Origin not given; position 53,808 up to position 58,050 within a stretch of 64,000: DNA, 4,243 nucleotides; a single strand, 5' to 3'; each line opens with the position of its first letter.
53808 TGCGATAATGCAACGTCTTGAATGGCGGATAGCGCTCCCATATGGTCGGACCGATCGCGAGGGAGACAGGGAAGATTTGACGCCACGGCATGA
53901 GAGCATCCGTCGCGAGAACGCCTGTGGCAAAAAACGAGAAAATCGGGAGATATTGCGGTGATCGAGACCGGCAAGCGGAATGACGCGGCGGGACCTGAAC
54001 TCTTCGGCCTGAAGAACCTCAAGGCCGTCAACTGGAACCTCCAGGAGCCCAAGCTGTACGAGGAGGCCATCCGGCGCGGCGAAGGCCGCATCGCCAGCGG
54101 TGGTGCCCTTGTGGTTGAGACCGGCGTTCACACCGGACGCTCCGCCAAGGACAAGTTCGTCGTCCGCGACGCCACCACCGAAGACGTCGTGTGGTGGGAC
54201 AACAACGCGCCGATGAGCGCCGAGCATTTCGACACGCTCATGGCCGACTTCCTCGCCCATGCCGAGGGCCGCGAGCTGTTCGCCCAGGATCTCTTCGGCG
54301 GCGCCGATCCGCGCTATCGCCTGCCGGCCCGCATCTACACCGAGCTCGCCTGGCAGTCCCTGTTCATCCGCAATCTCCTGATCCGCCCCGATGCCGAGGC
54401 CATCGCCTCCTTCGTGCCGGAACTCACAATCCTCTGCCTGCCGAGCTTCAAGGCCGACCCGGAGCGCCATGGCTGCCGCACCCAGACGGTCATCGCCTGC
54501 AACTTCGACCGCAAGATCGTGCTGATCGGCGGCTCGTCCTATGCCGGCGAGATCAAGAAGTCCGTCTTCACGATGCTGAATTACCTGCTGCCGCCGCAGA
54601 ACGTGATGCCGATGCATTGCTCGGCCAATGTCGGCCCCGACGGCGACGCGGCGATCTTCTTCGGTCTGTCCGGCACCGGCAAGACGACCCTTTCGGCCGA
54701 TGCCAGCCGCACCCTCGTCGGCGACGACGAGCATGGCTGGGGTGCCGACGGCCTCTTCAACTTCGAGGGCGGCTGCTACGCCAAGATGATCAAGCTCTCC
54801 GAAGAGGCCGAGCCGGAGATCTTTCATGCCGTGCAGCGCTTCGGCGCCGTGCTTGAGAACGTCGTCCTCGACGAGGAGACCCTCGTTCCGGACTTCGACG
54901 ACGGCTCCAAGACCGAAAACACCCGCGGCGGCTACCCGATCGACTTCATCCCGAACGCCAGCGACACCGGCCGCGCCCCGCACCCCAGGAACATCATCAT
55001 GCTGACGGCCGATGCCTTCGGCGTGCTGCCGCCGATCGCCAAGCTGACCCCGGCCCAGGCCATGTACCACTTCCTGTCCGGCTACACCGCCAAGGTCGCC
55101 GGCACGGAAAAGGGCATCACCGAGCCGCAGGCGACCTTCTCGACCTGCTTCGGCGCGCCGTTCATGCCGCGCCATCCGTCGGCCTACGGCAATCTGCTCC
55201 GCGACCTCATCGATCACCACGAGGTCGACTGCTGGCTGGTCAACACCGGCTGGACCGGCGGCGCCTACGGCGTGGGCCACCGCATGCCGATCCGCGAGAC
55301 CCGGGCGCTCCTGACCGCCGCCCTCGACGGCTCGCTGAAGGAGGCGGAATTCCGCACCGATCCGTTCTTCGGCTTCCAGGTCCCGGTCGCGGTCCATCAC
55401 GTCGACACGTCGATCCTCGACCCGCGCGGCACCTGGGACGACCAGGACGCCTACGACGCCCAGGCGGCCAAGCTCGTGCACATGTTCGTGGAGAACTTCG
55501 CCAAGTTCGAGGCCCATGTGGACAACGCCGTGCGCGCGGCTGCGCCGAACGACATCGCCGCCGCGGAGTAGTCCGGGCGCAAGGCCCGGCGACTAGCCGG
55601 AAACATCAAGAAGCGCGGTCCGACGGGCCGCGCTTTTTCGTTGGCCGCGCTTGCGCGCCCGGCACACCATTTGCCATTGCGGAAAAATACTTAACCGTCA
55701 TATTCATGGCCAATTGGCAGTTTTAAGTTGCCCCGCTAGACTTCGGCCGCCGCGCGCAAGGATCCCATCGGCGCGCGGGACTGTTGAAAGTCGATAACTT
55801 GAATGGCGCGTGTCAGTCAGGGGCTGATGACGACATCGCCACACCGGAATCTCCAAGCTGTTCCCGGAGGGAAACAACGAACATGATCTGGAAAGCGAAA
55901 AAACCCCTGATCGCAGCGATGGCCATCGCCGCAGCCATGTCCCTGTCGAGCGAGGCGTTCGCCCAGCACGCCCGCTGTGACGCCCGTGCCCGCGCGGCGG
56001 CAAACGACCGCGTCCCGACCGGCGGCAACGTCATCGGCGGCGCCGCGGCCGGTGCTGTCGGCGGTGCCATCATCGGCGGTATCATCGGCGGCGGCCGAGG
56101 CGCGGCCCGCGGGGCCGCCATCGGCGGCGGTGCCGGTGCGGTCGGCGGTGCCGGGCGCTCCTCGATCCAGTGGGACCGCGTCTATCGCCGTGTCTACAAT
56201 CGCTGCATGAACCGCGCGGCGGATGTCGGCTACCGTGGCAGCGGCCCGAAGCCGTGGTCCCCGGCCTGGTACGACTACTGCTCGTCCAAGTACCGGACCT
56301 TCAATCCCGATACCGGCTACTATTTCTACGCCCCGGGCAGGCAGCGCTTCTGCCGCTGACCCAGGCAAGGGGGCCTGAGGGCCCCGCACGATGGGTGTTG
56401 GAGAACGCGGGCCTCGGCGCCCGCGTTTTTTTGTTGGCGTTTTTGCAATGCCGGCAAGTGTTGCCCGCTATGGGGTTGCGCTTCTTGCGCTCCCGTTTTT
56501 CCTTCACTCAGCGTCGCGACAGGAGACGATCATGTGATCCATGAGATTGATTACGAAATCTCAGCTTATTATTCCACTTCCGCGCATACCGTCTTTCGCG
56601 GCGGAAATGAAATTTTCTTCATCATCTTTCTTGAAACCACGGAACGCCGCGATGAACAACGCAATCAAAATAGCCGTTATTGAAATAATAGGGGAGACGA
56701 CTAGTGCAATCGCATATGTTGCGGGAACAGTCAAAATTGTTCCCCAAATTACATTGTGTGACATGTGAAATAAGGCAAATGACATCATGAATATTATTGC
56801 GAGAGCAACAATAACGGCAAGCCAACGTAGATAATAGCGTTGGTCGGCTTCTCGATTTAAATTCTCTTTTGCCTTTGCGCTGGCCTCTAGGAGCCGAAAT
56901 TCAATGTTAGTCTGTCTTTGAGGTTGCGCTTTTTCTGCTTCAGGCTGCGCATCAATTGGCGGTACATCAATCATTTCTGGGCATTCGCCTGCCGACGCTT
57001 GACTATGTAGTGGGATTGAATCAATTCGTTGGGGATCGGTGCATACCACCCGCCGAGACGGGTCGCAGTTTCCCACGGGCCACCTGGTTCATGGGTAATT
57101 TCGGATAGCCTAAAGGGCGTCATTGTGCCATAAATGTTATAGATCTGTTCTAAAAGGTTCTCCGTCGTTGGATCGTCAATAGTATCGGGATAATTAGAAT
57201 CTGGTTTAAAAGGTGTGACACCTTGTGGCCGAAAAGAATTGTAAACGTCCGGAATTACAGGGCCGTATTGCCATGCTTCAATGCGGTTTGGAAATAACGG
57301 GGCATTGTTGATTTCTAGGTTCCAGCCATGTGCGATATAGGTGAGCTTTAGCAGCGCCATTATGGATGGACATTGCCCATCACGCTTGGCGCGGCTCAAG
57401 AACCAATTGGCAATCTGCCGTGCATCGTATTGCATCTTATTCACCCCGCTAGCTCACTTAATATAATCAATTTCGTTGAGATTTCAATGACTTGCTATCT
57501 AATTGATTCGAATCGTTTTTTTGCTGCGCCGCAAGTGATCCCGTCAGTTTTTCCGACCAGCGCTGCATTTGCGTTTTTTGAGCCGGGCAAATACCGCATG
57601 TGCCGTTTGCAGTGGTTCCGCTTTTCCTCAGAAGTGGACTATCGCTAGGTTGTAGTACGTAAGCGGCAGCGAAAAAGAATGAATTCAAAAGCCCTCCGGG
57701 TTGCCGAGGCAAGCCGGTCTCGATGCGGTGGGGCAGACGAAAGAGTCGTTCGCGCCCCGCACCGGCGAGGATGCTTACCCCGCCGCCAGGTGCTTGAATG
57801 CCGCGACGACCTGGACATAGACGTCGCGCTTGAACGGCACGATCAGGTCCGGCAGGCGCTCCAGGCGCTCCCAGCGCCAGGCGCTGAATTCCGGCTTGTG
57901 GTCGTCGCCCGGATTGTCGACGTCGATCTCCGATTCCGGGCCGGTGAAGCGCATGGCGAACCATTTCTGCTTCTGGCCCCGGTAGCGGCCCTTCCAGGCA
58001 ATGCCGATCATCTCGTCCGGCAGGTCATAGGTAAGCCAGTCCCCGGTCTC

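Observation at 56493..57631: About 1.1-kb AT-rich islet inserted into conserved synteny, with its own strong promoter, a perfect palindrome upstream of -35, and imperfect flanking direct repeats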

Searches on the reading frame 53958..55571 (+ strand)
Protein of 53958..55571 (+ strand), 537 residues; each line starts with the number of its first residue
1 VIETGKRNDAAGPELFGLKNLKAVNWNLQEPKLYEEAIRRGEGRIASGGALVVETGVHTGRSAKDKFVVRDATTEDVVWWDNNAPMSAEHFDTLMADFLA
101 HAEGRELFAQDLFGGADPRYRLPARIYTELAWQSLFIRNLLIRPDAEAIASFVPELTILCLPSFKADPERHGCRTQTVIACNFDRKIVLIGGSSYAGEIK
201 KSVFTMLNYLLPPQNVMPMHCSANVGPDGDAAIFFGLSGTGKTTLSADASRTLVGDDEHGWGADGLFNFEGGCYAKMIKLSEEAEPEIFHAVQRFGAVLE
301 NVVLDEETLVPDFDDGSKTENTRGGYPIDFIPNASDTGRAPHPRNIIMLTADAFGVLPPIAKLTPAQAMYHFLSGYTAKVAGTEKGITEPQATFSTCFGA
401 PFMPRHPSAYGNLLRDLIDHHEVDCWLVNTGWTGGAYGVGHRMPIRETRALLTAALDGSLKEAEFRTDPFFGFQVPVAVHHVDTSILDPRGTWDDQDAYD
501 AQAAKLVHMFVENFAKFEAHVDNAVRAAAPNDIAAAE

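Call 4: search_protein_families(library=pfam, proteins=[window:53958-55571:+], max_evalue=0.01)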
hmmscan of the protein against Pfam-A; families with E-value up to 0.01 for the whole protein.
window:53958-55571:+ (537 aa): 1 family
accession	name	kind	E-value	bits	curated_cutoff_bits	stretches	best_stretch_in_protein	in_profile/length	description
PF01293.25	PEPCK_ATP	-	6.4e-218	724.5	26.5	1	23-484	2-464/465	Phosphoenolpyruvate carboxykinase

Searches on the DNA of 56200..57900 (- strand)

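Call 72: search_rna_families(source=window, start=56200, end=57900, threshold=evalue, max_evalue=1)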
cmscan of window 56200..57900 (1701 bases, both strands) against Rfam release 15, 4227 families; matches with E-value up to 1: 2.
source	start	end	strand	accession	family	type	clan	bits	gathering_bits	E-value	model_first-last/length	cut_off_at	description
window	56358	56432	+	RF02784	SorX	Gene; sRNA;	-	20.7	46.6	0.048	1-73/73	no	Singlet oxygen resistance RNA X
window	56402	56444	-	RF02503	Atu_C9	Gene; sRNA;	-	13.2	40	0.97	148-192/192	no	Rhizobiales sRNA Atu_C9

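Call 79: search_dna_similar(query=window:56440-57763:-, collection=plasmids, mode=distant, max_evalue=0.001, max_rows=10)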
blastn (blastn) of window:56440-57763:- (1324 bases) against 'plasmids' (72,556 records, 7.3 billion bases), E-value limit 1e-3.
No match.
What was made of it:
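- Tried and rejected: DNA-level relatives of the whole insert: none in plasmids (call 79).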
